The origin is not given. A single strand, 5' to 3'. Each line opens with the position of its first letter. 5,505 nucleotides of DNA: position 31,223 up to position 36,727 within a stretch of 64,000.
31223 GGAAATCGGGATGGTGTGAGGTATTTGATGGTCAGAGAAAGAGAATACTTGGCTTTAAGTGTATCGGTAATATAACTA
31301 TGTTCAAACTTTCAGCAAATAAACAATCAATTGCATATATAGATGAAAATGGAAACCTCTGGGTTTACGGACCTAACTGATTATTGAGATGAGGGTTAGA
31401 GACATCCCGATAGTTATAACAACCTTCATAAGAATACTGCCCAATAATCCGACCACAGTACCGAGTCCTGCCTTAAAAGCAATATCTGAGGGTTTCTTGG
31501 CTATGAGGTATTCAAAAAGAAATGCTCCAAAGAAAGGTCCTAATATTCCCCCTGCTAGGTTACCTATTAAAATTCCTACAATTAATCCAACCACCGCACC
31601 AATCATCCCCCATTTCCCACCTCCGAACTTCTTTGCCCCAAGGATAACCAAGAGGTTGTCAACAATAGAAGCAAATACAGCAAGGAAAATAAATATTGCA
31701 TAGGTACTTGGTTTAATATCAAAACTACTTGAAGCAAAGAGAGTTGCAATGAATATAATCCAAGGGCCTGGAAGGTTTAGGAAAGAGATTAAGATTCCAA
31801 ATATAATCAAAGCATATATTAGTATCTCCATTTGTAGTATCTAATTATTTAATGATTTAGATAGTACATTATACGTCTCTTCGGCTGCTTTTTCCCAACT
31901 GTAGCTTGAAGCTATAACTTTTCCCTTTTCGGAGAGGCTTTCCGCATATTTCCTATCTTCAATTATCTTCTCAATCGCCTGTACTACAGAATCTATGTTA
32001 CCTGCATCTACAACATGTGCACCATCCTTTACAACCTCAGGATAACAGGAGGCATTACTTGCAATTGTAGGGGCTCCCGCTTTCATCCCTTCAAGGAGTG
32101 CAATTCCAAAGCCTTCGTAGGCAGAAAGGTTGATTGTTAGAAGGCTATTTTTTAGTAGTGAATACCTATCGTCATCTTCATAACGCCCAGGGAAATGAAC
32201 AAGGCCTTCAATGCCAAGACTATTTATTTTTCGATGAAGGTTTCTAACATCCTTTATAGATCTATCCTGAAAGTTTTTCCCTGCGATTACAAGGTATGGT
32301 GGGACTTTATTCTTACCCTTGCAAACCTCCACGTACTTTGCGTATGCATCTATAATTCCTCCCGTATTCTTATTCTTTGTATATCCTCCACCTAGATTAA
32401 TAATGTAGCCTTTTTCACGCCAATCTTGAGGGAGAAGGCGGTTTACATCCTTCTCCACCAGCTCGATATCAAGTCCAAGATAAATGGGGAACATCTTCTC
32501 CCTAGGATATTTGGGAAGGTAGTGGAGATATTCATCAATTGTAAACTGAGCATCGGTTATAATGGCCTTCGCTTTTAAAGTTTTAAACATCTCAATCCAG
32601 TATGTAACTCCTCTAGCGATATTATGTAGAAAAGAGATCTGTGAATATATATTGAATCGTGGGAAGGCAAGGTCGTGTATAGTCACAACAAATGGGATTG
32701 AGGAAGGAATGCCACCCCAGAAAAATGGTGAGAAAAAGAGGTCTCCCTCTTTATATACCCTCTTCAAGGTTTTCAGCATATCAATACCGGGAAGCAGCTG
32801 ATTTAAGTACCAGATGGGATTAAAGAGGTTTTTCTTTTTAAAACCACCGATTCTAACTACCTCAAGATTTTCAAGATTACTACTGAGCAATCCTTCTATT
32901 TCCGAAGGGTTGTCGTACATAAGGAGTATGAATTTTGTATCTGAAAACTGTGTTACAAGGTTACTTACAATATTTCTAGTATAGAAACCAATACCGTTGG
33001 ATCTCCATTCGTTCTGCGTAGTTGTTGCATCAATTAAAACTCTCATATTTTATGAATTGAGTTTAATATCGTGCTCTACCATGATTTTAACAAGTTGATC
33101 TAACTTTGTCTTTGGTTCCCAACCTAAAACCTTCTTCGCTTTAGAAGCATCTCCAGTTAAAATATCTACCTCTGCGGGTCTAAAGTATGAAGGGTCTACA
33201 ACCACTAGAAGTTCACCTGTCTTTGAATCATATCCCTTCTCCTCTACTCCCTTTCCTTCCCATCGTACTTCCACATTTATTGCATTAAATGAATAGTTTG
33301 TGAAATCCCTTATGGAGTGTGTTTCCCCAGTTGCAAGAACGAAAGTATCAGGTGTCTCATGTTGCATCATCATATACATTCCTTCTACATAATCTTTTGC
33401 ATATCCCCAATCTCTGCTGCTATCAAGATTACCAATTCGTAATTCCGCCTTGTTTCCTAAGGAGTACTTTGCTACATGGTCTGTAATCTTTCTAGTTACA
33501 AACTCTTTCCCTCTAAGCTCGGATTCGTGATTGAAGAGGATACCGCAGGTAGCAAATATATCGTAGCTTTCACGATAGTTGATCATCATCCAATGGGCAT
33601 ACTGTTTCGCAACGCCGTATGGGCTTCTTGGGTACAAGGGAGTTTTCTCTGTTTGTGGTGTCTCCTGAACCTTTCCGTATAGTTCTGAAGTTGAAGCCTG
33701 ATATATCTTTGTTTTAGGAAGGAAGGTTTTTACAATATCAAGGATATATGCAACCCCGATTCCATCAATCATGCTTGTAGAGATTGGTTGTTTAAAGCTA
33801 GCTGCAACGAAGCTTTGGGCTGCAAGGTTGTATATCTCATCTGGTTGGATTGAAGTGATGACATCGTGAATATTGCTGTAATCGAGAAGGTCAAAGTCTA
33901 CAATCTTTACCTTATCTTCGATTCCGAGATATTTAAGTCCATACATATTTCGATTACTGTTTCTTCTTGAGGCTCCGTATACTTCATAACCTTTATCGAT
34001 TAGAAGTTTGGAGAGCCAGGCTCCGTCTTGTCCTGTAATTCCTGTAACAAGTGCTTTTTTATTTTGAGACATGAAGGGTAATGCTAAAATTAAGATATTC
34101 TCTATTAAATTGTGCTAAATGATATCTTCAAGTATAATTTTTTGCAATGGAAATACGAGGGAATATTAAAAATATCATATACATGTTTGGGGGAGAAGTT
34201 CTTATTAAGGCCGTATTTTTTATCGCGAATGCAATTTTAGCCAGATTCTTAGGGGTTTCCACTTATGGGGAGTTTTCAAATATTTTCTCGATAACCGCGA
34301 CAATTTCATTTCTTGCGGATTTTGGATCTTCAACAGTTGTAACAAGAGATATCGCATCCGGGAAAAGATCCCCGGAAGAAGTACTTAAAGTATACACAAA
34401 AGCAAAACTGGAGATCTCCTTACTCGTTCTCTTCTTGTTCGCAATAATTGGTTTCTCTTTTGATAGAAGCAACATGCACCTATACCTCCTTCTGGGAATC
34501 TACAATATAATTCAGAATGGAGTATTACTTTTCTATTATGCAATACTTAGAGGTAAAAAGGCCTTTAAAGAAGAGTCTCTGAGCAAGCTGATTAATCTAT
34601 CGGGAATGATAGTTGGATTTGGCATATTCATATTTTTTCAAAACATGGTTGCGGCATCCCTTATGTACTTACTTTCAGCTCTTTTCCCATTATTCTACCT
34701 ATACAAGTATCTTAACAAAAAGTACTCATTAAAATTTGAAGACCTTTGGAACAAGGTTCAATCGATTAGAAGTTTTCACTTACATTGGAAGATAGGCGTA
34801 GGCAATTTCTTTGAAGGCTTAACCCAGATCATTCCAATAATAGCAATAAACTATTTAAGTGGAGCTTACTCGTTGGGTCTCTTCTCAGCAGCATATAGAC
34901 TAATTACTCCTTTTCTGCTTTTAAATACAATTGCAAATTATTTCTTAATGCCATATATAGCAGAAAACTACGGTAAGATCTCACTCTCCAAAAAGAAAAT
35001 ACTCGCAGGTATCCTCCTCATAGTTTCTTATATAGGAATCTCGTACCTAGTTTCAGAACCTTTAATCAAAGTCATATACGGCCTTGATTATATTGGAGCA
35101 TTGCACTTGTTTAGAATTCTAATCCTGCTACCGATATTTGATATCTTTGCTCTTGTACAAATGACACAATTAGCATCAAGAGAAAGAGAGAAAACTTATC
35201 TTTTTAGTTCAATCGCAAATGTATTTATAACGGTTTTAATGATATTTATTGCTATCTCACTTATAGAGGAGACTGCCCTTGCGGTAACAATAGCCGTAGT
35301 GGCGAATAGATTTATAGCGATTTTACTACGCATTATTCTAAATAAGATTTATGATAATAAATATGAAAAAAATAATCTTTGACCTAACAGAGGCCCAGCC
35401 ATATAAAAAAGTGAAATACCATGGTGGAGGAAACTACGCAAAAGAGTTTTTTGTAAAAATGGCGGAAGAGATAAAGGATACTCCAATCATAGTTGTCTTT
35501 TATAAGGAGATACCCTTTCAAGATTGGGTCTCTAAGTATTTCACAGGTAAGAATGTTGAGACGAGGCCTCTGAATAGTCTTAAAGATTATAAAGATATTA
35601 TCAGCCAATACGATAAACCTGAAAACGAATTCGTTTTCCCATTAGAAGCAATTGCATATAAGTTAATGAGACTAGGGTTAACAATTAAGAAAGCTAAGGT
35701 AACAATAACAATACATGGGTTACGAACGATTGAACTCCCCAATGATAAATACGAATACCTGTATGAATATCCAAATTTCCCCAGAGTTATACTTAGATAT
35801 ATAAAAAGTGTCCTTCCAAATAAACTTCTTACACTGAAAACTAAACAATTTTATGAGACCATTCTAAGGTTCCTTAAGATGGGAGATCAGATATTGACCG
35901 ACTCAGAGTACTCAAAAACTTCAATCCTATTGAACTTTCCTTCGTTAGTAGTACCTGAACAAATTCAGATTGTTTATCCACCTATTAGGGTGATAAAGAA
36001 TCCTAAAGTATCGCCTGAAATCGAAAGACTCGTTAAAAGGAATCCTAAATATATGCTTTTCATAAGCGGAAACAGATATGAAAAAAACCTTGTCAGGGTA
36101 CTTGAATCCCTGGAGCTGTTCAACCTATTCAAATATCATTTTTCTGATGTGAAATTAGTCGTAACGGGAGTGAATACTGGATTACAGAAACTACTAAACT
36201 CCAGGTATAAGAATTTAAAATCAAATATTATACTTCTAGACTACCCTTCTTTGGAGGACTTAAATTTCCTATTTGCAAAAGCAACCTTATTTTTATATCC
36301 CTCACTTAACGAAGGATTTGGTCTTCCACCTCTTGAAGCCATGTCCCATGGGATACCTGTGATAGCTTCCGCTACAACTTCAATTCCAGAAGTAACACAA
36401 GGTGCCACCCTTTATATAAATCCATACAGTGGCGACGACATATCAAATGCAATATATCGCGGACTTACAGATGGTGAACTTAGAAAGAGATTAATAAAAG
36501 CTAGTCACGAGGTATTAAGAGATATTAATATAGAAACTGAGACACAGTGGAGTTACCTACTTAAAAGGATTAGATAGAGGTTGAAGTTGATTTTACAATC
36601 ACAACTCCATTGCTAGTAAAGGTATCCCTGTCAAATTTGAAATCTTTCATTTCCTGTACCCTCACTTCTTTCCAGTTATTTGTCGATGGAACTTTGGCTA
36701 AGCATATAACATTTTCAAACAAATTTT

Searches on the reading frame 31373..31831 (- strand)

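Call 89: search_protein_families(library=pfam, proteins=[window:31373-31831:-], max_evalue=0.0001)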
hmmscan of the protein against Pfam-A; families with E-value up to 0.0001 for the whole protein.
window:31373-31831:- (152 aa): 1 family
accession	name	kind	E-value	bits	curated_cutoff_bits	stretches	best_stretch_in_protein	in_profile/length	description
PF04306.18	DUF456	-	1.6e-28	100.2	29.4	1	20-148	5-136/139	Protein of unknown function (DUF456)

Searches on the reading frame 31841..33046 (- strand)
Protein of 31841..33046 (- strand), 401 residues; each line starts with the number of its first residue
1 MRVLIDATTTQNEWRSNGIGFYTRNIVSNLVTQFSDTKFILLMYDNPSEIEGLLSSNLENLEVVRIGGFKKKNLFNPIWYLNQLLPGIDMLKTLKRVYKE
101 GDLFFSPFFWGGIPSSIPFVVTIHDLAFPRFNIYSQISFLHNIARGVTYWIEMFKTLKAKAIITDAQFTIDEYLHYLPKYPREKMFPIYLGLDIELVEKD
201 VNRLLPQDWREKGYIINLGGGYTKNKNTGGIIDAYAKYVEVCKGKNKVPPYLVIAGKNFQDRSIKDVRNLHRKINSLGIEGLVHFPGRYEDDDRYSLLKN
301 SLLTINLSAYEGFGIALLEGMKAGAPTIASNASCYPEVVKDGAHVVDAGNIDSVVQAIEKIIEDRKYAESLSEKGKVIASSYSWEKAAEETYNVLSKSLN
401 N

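Call 89: search_protein_families(library=pfam, proteins=[window:31841-33046:-], max_evalue=0.0001)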
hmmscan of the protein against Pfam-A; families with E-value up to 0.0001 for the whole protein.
window:31841-33046:- (401 aa): 5 families
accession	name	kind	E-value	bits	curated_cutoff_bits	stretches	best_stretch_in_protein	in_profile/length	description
PF00534.26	Glycos_transf_1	-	1.4e-26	93.5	26.4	1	211-376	13-170/172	Glycosyl transferases group 1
PF13692.12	Glyco_trans_1_4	-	4e-17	63.2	27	1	220-364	9-142/142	Glycosyl transferases group 1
PF20706.3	GT4-conflict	-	5.5e-06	26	26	1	230-389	213-383/385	Family 4 Glycosyltransferase in conflict systems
PF13524.12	Glyco_trans_1_2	-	2.2e-05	24.9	25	1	273-390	16-141/144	Glycosyl transferase-like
PF13439.12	Glyco_transf_4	-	4.1e-05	24.1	28.5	1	17-195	2-169/170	Glycosyltransferase Family 4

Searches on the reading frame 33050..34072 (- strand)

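Call 89: search_protein_families(library=pfam, proteins=[window:33050-34072:-], max_evalue=0.0001)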
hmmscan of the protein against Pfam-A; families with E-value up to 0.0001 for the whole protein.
window:33050-34072:- (340 aa): 3 families
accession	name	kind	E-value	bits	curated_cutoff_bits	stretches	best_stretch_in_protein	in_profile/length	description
PF16363.11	GDP_Man_Dehyd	-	9.2e-130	433.4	27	1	8-331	1-332/332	GDP-mannose 4,6 dehydratase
PF01370.27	Epimerase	-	9.7e-63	212.2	20.9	1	7-246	1-239/240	NAD dependent epimerase/dehydratase family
PF04321.23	RmlD_sub_bind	-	7.4e-08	32.2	27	1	6-179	2-152/287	RmlD substrate binding domain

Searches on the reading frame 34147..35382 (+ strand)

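Call 89: search_protein_families(library=pfam, proteins=[window:34147-35382:+], max_evalue=0.0001)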
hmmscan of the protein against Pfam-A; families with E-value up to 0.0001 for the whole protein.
window:34147-35382:+ (411 aa): 2 families
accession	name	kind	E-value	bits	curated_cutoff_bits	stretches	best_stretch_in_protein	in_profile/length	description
PF01943.22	Polysacc_synt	-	1.8e-20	74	28.2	1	8-273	3-272/274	Polysaccharide biosynthesis protein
PF13440.11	Polysacc_synt_3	-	1e-09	38.5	23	1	30-316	1-289/293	Polysaccharide biosynthesis protein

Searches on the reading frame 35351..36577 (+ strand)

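Call 89: search_protein_families(library=pfam, proteins=[window:35351-36577:+], max_evalue=0.0001)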
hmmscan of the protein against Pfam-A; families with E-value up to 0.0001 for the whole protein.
window:35351-36577:+ (408 aa): 3 families
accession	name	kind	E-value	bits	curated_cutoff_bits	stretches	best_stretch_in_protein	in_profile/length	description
PF00534.26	Glycos_transf_1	-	7.3e-24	84.7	26.4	1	229-386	12-170/172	Glycosyl transferases group 1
PF13692.12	Glyco_trans_1_4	-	9.8e-18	65.2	27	1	234-374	3-142/142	Glycosyl transferases group 1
PF20706.3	GT4-conflict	-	6.5e-10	39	26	1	261-345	227-316/385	Family 4 Glycosyltransferase in conflict systems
